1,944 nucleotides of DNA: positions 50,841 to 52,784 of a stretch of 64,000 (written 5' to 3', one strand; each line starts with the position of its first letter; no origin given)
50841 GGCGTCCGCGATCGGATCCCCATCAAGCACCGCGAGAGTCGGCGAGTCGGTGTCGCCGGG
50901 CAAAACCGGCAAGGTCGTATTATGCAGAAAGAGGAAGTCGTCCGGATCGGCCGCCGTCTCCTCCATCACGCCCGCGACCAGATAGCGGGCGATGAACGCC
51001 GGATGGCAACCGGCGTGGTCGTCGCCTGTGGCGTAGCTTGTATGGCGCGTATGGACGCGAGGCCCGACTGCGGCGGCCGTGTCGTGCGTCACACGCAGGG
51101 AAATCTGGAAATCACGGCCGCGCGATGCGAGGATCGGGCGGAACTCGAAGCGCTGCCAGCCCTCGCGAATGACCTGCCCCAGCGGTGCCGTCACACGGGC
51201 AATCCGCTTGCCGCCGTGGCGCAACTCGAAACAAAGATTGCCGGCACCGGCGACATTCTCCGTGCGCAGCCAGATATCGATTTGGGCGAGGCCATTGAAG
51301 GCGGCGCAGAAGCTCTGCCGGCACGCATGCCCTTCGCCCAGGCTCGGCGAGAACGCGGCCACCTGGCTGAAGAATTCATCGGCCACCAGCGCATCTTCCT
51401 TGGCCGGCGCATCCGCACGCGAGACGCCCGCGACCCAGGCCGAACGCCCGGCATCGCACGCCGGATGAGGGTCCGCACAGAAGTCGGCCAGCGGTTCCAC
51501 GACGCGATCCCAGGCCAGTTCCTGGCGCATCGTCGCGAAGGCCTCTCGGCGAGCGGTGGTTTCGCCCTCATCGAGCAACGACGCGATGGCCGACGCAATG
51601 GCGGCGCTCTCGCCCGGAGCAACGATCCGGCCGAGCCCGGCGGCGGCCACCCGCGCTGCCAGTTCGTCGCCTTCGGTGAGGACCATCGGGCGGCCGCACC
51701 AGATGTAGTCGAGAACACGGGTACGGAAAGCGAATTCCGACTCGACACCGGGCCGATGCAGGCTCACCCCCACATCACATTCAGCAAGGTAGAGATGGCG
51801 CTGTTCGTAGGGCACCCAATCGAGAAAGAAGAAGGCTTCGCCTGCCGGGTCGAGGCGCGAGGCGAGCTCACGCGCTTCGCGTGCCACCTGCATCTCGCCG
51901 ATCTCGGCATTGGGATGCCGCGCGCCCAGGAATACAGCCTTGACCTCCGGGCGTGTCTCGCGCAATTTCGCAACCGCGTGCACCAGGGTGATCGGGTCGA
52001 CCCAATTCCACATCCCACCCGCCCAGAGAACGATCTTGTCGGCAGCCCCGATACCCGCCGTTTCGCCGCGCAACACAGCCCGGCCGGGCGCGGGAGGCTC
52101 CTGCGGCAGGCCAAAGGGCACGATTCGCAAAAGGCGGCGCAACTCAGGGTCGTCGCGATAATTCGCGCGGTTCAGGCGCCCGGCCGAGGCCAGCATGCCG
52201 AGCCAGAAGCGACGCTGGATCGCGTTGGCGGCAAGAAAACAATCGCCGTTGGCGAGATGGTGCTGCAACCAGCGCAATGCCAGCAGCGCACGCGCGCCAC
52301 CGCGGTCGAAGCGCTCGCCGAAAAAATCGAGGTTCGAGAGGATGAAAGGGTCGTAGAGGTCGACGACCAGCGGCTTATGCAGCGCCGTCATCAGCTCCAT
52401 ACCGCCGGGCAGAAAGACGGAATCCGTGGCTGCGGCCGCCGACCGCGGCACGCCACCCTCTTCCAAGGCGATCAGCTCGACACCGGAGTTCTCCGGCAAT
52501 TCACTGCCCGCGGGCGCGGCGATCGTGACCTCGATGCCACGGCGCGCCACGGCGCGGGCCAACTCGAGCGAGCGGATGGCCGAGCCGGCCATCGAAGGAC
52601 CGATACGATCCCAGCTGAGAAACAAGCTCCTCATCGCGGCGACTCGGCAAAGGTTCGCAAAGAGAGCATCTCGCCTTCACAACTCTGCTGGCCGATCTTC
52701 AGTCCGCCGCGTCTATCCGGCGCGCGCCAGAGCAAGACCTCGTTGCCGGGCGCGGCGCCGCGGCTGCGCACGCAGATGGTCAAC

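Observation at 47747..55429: Operon of two giant multi-domain glycosyltransferases (1443 aa GT4-GT2-GT4 and 932 aa GT4-GT4) plus a coupled 187-aa protein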

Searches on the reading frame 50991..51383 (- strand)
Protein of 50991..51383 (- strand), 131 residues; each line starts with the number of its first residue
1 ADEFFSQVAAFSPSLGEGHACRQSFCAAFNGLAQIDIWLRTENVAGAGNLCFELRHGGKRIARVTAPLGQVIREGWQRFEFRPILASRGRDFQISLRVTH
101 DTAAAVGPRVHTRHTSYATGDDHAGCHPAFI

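Call 58: search_protein_representatives(alignment_id=A4)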
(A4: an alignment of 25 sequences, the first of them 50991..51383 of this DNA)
Query: 25 sequences, 128 profile positions. Proteins with E-value up to 0.001 (for the whole library): 3126; up to 1e-10: 772; up to 1e-30: 9. The best 150 are listed.
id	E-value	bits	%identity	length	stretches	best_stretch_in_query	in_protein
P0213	2.1e-38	147.4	-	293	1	2-124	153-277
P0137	7.1e-38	145.7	-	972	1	2-127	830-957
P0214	3.1e-37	143.7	-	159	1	2-126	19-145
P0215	8.0e-34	132.6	-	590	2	9-107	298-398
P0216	1.8e-33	131.5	-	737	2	13-110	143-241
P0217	3.1e-32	127.5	-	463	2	15-111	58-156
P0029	7.1e-32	126.3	-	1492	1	1-126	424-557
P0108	1.8e-31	125.0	-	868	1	2-126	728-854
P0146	2.0e-31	124.9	-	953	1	2-127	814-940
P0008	3.5e-30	120.9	-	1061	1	1-128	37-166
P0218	3.8e-30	120.8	-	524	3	12-116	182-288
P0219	1.6e-29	118.7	-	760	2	11-122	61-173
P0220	7.6e-29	116.5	-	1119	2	10-111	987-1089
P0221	1.8e-28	115.4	-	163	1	2-126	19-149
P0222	2.8e-28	114.7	-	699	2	13-117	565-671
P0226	2.6e-25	105.1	-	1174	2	3-114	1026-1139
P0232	2.1e-23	99.0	-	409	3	11-109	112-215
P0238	1.6e-22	96.1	-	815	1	7-113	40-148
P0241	4.6e-22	94.6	-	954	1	12-118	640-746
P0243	5.2e-22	94.4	-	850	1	12-115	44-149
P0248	1.8e-21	92.7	-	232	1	10-115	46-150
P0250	4.1e-21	91.6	-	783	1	12-120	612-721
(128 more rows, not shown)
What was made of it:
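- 51024..51353 (-): P1 beta-sandwich domain (core aa 428-537), homologous to the P2 C-terminal domain. A profile of both copies finds 3126 protein clusters (call 58).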

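Call 59: search_protein_families(library=pfam, proteins=[P0216, P0219, P0220, P0226, P0238, P0241, P0243, P0250, P0248, P0232], max_evalue=0.01)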
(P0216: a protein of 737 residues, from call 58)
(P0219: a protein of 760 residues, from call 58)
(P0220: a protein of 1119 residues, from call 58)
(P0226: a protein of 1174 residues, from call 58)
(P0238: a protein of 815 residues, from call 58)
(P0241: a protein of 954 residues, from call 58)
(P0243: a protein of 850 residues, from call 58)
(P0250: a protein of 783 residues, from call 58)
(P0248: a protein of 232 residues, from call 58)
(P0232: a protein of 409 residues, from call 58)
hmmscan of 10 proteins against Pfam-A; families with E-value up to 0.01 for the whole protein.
P0216 (737 aa): 2 families
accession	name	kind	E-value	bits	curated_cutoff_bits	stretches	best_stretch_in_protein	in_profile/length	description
PF13472.12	Lipase_GDSL_2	-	2.2e-09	38.5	32.9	1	487-720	1-176/178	GDSL-like Lipase/Acylhydrolase family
PF25182.1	NonGDSL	-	0.0046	16.7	80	1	479-554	24-99/220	Non-GDSL lipase-like family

P0219 (760 aa): 2 families
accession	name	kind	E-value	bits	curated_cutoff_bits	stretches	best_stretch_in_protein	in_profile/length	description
PF13472.12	Lipase_GDSL_2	-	0.00054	20.9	32.9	1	535-611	1-76/178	GDSL-like Lipase/Acylhydrolase family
PF25182.1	NonGDSL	-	0.0026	17.5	80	1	522-602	19-99/220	Non-GDSL lipase-like family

P0220 (1119 aa): 5 families
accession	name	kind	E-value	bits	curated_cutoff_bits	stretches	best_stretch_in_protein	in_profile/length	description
PF13692.12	Glyco_trans_1_4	-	6.7e-18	65.7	27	2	198-320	20-142/142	Glycosyl transferases group 1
PF00534.26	Glycos_transf_1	-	2.8e-15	56.7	26.4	1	191-333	26-171/172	Glycosyl transferases group 1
PF13524.12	Glyco_trans_1_2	-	7.2e-14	52.4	25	1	206-343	9-137/144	Glycosyl transferase-like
PF22772.2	WsaF_C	-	2e-12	47.5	27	1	544-668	3-132/133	WsaF, C-terminal domain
PF19717.4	DUF6212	-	3.6e-06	26.6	26.4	1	726-816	99-190/395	Family of unknown function (DUF6212)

P0226 (1174 aa): 4 families
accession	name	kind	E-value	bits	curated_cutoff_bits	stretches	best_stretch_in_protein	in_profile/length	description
PF13692.12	Glyco_trans_1_4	-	8.7e-15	55.7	27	2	210-329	23-142/142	Glycosyl transferases group 1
PF22772.2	WsaF_C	-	1.4e-13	51.3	27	1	552-677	2-132/133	WsaF, C-terminal domain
PF13524.12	Glyco_trans_1_2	-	1.2e-11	45.2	25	1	214-355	8-140/144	Glycosyl transferase-like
PF00534.26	Glycos_transf_1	-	3.4e-08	33.6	26.4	1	210-341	36-170/172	Glycosyl transferases group 1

P0238 (815 aa): 2 families
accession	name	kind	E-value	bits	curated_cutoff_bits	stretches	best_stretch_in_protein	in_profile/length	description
PF20176.3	DUF6541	-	7.3e-19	67.9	29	1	202-777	3-608/646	Family of unknown function (DUF6541)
PF20604.3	DUF6798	-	0.0014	18.7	26.9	1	673-703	4-38/61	Domain of unknown function (DUF6798)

P0241 (954 aa): 1 family
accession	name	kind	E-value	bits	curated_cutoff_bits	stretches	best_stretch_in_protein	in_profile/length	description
PF09586.16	YfhO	-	4.7e-09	35.6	28.5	1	882-926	787-831/835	Bacterial membrane protein YfhO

P0243 (850 aa): 1 family
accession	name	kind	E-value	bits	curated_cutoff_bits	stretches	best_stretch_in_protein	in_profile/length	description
PF20176.3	DUF6541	-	6.2e-10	38.4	29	1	200-600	2-406/646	Family of unknown function (DUF6541)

P0250 (783 aa): 8 families
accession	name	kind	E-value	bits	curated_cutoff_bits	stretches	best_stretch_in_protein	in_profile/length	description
PF13489.12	Methyltransf_23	-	1.8e-33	116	27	2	31-183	20-162/164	Methyltransferase domain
PF08241.18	Methyltransf_11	-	4.4e-23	82.2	21.2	2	38-130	1-94/95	Methyltransferase domain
PF08242.18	Methyltransf_12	-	1.8e-15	57.9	30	1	38-129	1-98/98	Methyltransferase domain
PF13847.12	Methyltransf_31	-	2.9e-14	53.4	27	1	33-137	3-115/145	Methyltransferase domain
PF13649.12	Methyltransf_25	-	3.6e-13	50.5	27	1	37-127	1-97/97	Methyltransferase domain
PF07021.18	MetW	-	6.6e-07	29.6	21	1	26-150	6-127/193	Methionine biosynthesis protein MetW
PF05219.18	DREV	-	0.002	17.7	26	1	33-195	94-245/265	DREV methyltransferase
PF01596.23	Methyltransf_3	-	0.005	16.6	22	0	25-90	37-102/204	O-methyltransferase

P0248 (232 aa): 0 families

P0232 (409 aa): 0 families
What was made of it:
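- It occurs in GT4/WsaF_C, YfhO, DUF6541, GDSL and methyltransferase proteins, all of them glycan-handling enzymes: calls 58, 59.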

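Call 61: search_solved_structures(query=A4, max_evalue=10)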
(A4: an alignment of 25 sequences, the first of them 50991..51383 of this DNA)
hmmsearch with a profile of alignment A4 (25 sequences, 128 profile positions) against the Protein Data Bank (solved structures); distinct sequences matched with E-value up to 10: 0.

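Call 69: search_protein_families(library=ncbifam, proteins=[P0248, P0238], max_evalue=0.001)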
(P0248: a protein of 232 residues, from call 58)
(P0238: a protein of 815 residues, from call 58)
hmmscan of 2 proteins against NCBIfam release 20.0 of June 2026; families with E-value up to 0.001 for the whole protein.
P0248 (232 aa): 0 families

P0238 (815 aa): 0 families

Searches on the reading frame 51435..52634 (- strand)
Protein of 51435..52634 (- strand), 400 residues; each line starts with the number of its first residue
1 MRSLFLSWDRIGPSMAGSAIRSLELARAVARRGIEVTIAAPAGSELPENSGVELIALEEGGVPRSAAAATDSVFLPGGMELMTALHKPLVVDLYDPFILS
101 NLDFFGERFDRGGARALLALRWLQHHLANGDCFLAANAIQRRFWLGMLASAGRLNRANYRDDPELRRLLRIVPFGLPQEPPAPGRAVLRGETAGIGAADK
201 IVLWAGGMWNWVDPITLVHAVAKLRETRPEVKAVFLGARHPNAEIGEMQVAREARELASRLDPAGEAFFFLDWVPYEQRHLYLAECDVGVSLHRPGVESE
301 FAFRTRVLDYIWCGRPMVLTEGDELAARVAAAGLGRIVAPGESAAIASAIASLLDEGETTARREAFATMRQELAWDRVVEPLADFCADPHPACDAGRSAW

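Call 17: search_protein_families(library=pfam, proteins=[window:51435-52634:-], max_evalue=10)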
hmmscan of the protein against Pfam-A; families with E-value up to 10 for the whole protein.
seq(400 aa): 6 families
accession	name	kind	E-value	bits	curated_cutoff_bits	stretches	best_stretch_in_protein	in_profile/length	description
PF13692.12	Glyco_trans_1_4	-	9.6e-11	42.6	27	1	200-355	2-141/142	Glycosyl transferases group 1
PF00534.26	Glycos_transf_1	-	7.7e-07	29.2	26.4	1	199-362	15-164/172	Glycosyl transferases group 1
PF13439.12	Glyco_transf_4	-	0.0031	18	28.5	1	17-50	3-36/170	Glycosyltransferase Family 4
PF13844.12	Glyco_transf_41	-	0.043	12.5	25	1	305-337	458-490/543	Glycosyl transferase family 41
PF01965.30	DJ-1_PfpI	-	0.082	13.2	26.6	1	24-92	18-85/165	DJ-1/PfpI family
PF13579.12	Glyco_trans_4_4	-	0.11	13.3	29.7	1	17-95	2-79/158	Glycosyl transferase 4-like domain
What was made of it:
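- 51450..52634 (-): P1 module 1 (aa 1-395): divergent GT-B, GT4-like, with an E298...D309 variant of EX7E. Glyco_trans_1_4 42.6 bits and Glycos_transf_1 29.2 bits (call 17).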

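Call 72: search_solved_structures(query=A5, max_evalue=1, show_alignments=2)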
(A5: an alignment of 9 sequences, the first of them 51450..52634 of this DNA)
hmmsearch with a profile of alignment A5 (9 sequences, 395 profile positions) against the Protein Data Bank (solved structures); distinct sequences matched with E-value up to 1: 22.
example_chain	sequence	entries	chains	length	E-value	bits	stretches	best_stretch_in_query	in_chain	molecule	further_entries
3c4q_A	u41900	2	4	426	0.011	17.6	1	194-383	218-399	Predicted glycosyltransferases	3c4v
3c48_A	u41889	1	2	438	0.012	17.5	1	194-383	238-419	Predicted glycosyltransferases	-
6kih_A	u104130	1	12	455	0.083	14.8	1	253-377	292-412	Tll1590 protein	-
5w16_A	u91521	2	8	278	0.26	13.1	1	208-241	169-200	Glutamate racemase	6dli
5npr_A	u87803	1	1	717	0.32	12.9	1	306-335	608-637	UDP-N-acetylglucosamine--peptide N-acetylglucosaminyltransferase 110 kDa subunit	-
5nps_A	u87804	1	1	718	0.32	12.8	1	306-335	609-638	UDP-N-acetylglucosamine--peptide N-acetylglucosaminyltransferase 110 kDa subunit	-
5hgv_A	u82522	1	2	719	0.32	12.8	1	306-335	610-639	UDP-N-acetylglucosamine--peptide N-acetylglucosaminyltransferase 110 kDa subunit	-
8cm9_A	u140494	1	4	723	0.32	12.8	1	306-335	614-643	UDP-N-acetylglucosamine--peptide N-acetylglucosaminyltransferase 110 kDa subunit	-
6ibo_A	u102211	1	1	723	0.32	12.8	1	306-335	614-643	UDP-N-acetylglucosamine--peptide N-acetylglucosaminyltransferase 110 kDa subunit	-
3pe3_A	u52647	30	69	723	0.32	12.8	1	306-335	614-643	UDP-N-acetylglucosamine--peptide N-acetylglucosaminyltransferase 110 kDa subunit | UDP-N-ACETYLGLUCOSAMINE--PEPTIDE N-ACETYLGLUCOSAMINYL TRANSFERASE 110 KDA SUB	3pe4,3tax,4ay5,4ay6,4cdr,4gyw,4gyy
6q4m_A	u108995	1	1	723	0.32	12.8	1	306-335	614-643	UDP-N-acetylglucosamine--peptide N-acetylglucosaminyltransferase 110 kDa subunit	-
6tka_AAA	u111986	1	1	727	0.32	12.8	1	306-335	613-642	UDP-N-acetylglucosamine--peptide N-acetylglucosaminyltransferase 110 kDa subunit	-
5lvv_A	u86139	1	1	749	0.34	12.8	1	306-335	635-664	UDP-N-acetylglucosamine--peptide N-acetylglucosaminyltransferase 110 kDa subunit,UDP-N-ace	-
5lwv_A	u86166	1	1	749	0.34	12.8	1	306-335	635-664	Host cell factor 1,UDP-N-acetylglucosamine--peptide N-acetylglucosaminyltransferase 110 kD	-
7yeh_B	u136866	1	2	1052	0.51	12.2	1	306-335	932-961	UDP-N-acetylglucosamine--peptide N-acetylglucosaminyltransferase 110 kDa subunit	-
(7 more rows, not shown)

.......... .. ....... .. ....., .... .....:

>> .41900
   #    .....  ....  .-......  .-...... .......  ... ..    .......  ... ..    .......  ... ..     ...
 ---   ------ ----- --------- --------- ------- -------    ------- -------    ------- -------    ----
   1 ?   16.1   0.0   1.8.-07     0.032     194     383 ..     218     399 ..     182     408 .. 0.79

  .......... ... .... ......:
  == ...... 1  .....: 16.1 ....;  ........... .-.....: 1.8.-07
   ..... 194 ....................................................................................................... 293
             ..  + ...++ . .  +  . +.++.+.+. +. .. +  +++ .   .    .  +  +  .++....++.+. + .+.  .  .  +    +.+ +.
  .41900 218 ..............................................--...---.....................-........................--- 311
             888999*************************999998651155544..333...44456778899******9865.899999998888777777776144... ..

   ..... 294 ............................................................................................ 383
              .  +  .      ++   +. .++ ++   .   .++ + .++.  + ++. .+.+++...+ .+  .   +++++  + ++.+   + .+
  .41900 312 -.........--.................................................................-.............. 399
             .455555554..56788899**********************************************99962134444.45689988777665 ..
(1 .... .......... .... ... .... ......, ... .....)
